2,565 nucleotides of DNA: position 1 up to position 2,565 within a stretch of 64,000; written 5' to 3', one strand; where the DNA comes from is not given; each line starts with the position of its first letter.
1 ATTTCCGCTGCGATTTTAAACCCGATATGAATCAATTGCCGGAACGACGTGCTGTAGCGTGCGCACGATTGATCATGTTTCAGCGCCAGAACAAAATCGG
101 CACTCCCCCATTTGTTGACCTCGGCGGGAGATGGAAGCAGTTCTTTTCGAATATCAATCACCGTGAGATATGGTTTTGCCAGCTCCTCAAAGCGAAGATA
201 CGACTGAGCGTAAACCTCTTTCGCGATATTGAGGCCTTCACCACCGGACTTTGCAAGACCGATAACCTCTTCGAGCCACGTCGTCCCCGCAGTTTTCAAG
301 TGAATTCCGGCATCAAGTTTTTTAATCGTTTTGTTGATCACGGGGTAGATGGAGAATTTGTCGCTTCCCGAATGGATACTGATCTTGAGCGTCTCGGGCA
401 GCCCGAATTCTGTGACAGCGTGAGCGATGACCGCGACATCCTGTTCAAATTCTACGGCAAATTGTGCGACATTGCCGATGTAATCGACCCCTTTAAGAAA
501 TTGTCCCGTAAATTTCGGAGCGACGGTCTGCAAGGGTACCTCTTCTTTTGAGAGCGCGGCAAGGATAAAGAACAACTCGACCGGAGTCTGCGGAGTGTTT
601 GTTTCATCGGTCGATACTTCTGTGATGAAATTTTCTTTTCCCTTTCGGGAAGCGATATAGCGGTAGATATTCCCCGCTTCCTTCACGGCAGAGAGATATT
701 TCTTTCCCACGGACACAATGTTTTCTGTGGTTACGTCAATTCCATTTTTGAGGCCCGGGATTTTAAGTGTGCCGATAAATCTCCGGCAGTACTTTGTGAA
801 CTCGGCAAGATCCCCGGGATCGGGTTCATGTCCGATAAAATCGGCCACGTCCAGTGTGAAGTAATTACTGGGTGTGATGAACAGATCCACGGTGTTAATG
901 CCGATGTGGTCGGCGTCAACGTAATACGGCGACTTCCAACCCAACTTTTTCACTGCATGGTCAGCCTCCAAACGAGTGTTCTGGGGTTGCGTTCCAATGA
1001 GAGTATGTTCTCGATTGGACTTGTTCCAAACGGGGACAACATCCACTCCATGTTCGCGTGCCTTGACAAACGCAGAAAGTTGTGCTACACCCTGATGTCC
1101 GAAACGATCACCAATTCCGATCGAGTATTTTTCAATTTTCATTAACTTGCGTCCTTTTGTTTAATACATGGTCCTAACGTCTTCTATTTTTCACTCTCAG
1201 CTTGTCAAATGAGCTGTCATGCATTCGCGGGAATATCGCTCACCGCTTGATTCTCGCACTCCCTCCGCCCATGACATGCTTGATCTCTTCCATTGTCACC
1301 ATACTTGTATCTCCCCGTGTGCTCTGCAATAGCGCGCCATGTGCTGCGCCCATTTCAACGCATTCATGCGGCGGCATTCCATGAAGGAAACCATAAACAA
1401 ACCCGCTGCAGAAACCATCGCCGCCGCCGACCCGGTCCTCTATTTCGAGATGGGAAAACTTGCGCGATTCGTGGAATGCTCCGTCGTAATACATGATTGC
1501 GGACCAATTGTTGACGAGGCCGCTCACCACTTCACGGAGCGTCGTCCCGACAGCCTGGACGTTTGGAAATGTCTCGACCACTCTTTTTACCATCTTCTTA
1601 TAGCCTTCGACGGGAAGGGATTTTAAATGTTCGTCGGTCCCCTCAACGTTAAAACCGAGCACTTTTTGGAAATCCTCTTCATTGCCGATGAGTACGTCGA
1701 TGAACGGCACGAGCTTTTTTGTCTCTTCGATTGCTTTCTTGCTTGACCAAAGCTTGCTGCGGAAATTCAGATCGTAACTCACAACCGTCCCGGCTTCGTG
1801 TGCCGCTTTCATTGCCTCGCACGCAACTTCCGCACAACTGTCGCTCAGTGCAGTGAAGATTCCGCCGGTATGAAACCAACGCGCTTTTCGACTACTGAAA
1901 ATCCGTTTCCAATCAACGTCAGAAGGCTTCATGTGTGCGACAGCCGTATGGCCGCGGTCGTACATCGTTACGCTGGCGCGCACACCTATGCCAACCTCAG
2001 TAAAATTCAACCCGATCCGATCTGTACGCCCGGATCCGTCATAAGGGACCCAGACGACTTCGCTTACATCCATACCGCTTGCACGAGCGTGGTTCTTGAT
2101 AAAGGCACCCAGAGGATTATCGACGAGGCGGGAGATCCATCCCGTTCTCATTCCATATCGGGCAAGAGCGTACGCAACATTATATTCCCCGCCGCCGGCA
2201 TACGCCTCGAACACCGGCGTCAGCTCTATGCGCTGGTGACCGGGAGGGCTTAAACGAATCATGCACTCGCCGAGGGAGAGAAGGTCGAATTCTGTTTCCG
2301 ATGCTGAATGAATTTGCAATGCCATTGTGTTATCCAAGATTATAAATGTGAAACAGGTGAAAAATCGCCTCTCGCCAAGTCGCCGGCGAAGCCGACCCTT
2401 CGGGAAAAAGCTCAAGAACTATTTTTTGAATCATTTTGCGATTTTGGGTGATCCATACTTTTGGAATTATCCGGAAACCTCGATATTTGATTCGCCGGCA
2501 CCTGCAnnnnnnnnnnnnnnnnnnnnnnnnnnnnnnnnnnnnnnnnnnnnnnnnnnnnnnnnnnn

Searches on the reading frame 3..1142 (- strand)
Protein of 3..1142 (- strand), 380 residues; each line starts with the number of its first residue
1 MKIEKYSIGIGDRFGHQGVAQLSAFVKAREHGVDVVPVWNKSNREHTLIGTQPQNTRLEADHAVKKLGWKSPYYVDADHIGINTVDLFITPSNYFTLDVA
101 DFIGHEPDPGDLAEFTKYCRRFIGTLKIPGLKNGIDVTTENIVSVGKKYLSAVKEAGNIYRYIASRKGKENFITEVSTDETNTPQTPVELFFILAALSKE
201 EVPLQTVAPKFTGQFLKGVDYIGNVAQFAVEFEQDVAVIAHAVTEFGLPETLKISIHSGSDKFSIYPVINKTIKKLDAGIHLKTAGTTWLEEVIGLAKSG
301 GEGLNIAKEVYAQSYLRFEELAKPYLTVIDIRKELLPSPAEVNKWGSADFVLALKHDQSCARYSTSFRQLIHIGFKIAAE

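Call 59: search_protein_families(library=pfam, proteins=[window:3-1142:-], max_evalue=0.01)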
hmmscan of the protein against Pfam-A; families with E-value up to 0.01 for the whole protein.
window:3-1142:- (380 aa): 1 family
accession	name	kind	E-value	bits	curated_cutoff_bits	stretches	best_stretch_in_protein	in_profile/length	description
PF16257.11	UxaE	-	2.6e-54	185.1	27.1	1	4-375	79-431/475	tagaturonate epimerase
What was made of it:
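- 1..1142 (-): uxaE (tagaturonate/fructuronate epimerase). The start codon is at 1142-1140 and the gene runs off the left end of the window. Pfam UxaE, 185 bits (call 59).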

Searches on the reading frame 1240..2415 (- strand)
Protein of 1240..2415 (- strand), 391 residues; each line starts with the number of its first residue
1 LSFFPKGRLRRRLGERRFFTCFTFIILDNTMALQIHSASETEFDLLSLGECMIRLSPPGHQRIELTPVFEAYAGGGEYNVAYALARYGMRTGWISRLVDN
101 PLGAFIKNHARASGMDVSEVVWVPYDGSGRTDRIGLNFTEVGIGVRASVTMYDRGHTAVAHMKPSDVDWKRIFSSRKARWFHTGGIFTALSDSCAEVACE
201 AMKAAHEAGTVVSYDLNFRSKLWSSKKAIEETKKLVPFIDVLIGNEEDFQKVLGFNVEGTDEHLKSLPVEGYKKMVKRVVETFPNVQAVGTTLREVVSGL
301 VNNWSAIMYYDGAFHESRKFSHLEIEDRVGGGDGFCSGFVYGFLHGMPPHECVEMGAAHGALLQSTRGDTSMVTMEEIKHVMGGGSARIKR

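Call 4: search_protein_families(library=pfam, proteins=[window:1240-2415:-])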
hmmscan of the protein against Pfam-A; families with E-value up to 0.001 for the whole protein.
window:1240-2415:- (391 aa): 1 family
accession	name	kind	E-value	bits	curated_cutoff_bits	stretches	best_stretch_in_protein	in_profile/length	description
PF00294.29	PfkB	-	4.3e-30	105.5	25.8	2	44-268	3-213/302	pfkB family carbohydrate kinase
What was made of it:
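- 1240..2325 (-): kdgK ('Kin1'), a PfkB-family 2-keto-3-deoxygluconate kinase. The likely start is ATG 2325. Pfam PfkB (call 4).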

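Call 5: search_protein_families(library=ncbifam, proteins=[window:1240-2415:-])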
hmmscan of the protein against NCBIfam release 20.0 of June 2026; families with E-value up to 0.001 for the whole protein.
window:1240-2415:- (391 aa): 15 families
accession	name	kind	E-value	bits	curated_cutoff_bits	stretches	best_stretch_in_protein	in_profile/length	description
NF041633.1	trifunc_aldol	exception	5.6e-101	338.8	700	1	39-391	238-580/580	KHG/KDPG aldolase/sugar kinase fusion protein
NF041332.1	KDG_KDGal_kin_Halo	equivalog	9.6e-62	209.2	440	1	44-391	3-320/320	bifunctional 2-dehydro-3-deoxygluconokinase/2-dehydro-3-deoxygalactonokinase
TIGR04382.1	myo_inos_iolC_N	equivalog_domain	3.9e-40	138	300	1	43-381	2-308/309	5-dehydro-2-deoxygluconokinase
NF040938.1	KDG_KDGal_kin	equivalog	1.7e-33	116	400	1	46-377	2-298/305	bifunctional 2-dehydro-3-deoxygluconokinase/2-dehydro-3-deoxygalactonokinase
NF047869.1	myo_kin_aldol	exception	8.8e-18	64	600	1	39-382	3-331/586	bifunctional 5-dehydro-2-deoxygluconokinase/5-dehydro-2-deoxyphosphogluconate aldolase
NF006957.1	PRK09434.1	equivalog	2.5e-15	56.8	450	1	71-249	24-190/302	fructokinase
NF007321.0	PRK09813.1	equivalog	9.4e-14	51.5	247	2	296-362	189-253/261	fructoselysine 6-kinase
NF049991.1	TagKinase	equivalog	2.8e-09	36.2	420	1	70-370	37-302/321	tagatose kinase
NF053626.1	RibKinHalex1628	equivalog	1.4e-08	34.6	330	1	323-382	230-291/293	ATP-dependent ribose-1-phosphate kinase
NF041134.1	R1P_kin_Thcocales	equivalog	4.5e-08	32.8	500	0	310-380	210-280/291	ADP-dependent ribose-1-phosphate kinase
TIGR03168.1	1-PFK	subfamily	5.7e-06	25.5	216.4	1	322-381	240-298/305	hexose kinase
NF052444.1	DhDoxglucKinKdgK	equivalog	7.9e-06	25.5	400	1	176-241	124-191/303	2-dehydro-3-deoxygluconokinase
TIGR03828.1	pfkB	equivalog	2.4e-05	23.5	292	1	321-381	239-298/305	1-phosphofructokinase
TIGR02152.1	D_ribokin_bact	equivalog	4.6e-05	22.9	299.65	0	326-379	243-297/298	ribokinase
NF007416.0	PRK09954.1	equivalog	0.00083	18.4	561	0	327-362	303-338/362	sugar kinase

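Call 57: search_solved_structures(query=window:1240-2325:-, max_evalue=1e-15)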
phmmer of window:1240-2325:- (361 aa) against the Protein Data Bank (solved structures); distinct sequences matched with E-value up to 1e-15: 8.
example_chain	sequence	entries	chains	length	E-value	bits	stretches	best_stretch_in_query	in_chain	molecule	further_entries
2afb_A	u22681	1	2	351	6.6e-70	238.8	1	14-360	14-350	2-keto-3-deoxygluconate kinase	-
4gm6_A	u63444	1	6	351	3.7e-31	111.4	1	15-342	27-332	PfkB family carbohydrate kinase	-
3ktn_A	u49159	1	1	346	3.5e-28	101.6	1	15-352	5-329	Carbohydrate kinase, pfkB family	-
1v19_A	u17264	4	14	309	5e-28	101.1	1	14-225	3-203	2-KETO-3-DEOXYGLUCONATE KINASE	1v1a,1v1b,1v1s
4du5_A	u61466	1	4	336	1.4e-25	93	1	11-201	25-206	PfkB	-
2qcv_A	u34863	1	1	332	3.3e-22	81.9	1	8-349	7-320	Putative 5-dehydro-2-deoxygluconokinase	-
2v78_A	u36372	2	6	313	7e-19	71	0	14-241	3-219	FRUCTOKINASE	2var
1wye_A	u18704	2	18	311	4.9e-17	64.9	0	15-225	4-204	2-keto-3-deoxygluconate kinase | hypothetical fructokinase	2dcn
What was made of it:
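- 1240..2325 (-): Best PDB hit is 2AFB, the T. maritima KDG kinase, at E = 6.6e-70 (call 57).
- The kinase next to the epimerase in the window is the close ortholog of T. maritima KDG kinase (call 57).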
